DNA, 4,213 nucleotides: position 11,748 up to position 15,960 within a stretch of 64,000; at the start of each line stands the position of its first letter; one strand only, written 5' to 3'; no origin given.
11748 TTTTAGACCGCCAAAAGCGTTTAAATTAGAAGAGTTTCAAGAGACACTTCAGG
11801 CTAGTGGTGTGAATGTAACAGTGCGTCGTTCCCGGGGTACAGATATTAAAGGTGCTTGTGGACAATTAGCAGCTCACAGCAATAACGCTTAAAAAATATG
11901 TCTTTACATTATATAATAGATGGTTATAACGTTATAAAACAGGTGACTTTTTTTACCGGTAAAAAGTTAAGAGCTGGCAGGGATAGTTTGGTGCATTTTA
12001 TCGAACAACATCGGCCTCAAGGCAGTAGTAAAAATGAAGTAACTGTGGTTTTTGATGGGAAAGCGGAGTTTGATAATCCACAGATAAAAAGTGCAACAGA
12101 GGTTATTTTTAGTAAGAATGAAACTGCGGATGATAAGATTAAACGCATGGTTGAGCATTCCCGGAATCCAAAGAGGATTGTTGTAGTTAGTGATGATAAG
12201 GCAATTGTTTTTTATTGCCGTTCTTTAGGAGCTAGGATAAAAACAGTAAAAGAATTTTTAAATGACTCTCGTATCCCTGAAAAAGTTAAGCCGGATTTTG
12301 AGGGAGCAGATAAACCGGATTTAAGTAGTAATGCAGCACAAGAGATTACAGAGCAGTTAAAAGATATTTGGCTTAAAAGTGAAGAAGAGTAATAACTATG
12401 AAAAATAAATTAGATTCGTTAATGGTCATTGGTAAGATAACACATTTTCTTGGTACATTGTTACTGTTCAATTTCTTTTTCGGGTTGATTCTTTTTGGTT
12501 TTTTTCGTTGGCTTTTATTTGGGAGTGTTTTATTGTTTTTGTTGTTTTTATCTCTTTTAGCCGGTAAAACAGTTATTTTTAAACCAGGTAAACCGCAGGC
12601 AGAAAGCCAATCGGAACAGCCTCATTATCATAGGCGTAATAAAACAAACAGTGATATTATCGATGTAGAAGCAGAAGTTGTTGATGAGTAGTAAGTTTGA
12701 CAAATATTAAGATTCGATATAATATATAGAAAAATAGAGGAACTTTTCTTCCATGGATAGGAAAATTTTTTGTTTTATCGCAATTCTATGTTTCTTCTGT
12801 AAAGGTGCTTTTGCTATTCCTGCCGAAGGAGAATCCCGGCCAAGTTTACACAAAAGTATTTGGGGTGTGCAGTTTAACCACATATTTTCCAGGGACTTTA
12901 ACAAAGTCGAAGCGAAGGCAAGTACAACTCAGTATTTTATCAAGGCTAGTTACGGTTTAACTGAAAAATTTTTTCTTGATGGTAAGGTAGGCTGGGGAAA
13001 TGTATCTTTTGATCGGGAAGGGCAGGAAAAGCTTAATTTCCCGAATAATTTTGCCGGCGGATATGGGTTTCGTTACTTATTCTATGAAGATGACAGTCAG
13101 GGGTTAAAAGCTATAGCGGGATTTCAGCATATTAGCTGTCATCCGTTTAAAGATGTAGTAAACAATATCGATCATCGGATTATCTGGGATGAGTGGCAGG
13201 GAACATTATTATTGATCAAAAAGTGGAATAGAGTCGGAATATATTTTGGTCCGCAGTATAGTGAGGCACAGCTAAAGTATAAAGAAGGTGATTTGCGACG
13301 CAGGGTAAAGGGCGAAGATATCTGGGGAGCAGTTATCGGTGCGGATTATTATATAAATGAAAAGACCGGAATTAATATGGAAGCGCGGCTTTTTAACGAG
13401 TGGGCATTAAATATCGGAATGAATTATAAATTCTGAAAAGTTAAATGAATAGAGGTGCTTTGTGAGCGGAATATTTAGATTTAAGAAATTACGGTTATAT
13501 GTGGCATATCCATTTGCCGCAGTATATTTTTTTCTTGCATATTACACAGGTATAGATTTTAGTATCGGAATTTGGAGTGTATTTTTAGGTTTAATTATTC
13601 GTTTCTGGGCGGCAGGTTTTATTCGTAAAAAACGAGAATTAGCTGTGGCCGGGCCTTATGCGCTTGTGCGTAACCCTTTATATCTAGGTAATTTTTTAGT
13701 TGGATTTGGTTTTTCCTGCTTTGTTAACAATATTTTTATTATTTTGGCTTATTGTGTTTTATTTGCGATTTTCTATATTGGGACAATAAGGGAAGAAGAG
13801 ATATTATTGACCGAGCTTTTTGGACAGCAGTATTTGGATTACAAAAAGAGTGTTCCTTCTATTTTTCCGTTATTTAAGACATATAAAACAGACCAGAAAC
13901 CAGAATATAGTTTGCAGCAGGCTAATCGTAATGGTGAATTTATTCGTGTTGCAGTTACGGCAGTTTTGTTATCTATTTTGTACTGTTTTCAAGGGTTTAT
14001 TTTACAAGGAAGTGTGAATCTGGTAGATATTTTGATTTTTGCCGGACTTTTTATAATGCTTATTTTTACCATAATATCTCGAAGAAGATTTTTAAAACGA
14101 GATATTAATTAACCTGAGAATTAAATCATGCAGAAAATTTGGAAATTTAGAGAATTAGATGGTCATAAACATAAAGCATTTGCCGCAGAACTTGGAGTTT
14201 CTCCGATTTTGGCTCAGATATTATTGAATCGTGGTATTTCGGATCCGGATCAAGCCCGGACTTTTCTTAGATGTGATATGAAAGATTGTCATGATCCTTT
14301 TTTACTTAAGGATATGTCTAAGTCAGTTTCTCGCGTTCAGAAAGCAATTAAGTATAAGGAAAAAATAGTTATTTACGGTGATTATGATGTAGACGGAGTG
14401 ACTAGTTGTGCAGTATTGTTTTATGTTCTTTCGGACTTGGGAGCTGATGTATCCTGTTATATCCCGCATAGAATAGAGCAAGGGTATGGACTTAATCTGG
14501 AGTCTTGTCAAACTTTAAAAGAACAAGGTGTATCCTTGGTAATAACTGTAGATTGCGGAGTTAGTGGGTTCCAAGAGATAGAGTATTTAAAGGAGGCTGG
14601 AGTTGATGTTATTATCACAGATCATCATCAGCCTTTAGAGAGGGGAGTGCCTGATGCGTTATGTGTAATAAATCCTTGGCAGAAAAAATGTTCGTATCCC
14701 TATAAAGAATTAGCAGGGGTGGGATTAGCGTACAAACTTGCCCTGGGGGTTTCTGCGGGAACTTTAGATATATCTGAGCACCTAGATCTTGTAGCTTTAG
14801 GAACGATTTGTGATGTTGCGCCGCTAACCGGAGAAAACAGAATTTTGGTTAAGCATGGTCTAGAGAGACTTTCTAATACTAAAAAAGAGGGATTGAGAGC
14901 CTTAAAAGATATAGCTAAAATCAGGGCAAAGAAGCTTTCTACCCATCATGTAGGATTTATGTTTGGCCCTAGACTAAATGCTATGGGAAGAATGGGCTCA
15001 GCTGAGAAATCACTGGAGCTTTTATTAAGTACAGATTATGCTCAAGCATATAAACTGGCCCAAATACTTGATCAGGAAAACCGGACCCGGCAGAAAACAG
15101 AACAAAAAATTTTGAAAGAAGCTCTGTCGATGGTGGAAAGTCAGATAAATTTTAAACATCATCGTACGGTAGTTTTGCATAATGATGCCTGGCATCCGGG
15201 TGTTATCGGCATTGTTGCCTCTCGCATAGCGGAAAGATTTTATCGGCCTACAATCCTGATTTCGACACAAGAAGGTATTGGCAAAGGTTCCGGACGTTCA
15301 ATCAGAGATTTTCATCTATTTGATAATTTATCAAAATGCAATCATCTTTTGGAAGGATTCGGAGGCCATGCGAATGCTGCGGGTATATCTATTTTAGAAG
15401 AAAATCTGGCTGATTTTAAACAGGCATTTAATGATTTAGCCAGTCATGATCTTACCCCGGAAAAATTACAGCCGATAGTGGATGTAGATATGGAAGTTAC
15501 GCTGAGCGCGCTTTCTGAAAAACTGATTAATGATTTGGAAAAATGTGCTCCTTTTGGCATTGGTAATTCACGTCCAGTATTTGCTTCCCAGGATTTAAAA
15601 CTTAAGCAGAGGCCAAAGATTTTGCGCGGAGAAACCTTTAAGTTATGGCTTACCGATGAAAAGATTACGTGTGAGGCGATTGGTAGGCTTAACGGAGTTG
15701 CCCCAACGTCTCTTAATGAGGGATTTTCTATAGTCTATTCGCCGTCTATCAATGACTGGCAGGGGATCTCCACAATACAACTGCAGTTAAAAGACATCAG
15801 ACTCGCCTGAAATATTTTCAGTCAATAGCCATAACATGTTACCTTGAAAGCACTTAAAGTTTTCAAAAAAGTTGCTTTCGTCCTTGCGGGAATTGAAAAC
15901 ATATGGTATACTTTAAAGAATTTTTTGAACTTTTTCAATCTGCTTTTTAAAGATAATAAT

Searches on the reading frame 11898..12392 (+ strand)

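Call 30: search_protein_families(library=pfam, proteins=[window:11898-12392:+], max_evalue=0.0001)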
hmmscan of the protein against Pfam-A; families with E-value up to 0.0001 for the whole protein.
window:11898-12392:+ (164 aa): 1 family
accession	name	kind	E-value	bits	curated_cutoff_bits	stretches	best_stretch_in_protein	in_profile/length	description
PF05991.17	NYN_YacP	-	5.7e-22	78.9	24.6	1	6-156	2-163/166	YacP-like NYN domain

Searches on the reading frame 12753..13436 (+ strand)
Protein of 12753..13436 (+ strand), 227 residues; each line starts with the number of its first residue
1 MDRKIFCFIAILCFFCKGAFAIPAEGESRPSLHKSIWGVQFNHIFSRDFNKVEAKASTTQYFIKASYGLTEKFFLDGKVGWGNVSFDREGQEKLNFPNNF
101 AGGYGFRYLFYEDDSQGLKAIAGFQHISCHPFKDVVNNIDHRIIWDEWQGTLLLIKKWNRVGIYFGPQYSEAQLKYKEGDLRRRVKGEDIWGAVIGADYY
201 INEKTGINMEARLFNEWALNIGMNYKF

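Call 30: search_protein_families(library=pfam, proteins=[window:12753-13436:+], max_evalue=0.0001)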
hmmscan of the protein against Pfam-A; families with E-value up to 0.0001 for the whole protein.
window:12753-13436:+ (227 aa): 1 family
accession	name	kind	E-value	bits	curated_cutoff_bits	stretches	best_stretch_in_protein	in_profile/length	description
PF13505.12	OMP_b-brl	-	5.8e-08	33.5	28.7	0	40-127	27-112/175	Outer membrane protein beta-barrel domain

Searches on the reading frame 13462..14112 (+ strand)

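Call 30: search_protein_families(library=pfam, proteins=[window:13462-14112:+], max_evalue=0.0001)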
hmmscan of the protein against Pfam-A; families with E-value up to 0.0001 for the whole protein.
window:13462-14112:+ (216 aa): 1 family
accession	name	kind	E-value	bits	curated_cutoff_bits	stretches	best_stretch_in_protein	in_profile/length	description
PF04191.18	PEMT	-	7e-09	36.5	25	1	42-123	22-105/105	Phospholipid methyltransferase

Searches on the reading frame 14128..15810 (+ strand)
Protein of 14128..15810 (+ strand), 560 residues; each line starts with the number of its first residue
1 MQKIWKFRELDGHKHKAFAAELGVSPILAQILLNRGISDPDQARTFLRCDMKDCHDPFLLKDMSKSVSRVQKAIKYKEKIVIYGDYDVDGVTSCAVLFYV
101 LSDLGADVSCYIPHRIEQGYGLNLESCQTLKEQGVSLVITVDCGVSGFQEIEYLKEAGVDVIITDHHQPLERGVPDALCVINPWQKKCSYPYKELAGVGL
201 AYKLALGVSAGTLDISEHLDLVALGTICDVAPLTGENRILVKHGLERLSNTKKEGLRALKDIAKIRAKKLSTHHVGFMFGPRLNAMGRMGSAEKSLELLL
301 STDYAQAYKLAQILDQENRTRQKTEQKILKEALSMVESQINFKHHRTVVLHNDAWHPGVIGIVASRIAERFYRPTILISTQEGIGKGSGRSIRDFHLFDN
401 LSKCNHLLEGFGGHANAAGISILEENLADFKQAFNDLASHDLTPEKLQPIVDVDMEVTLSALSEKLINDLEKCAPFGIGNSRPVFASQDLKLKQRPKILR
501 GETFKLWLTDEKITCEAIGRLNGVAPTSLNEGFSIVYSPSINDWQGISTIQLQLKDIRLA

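Call 30: search_protein_families(library=pfam, proteins=[window:14128-15810:+], max_evalue=0.0001)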
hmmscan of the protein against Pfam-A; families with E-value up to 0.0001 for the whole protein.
window:14128-15810:+ (560 aa): 3 families
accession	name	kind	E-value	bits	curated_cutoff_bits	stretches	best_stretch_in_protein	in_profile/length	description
PF01368.27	DHH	-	1.3e-27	97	28.1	1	79-226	1-125/125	DHH family, N-terminal domain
PF17768.7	RecJ_OB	-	2.1e-20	73.2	27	1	453-556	1-107/107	RecJ OB domain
PF02272.25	DHHA1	-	1.3e-15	58.1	25.9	1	352-438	10-100/102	DHHA1 domain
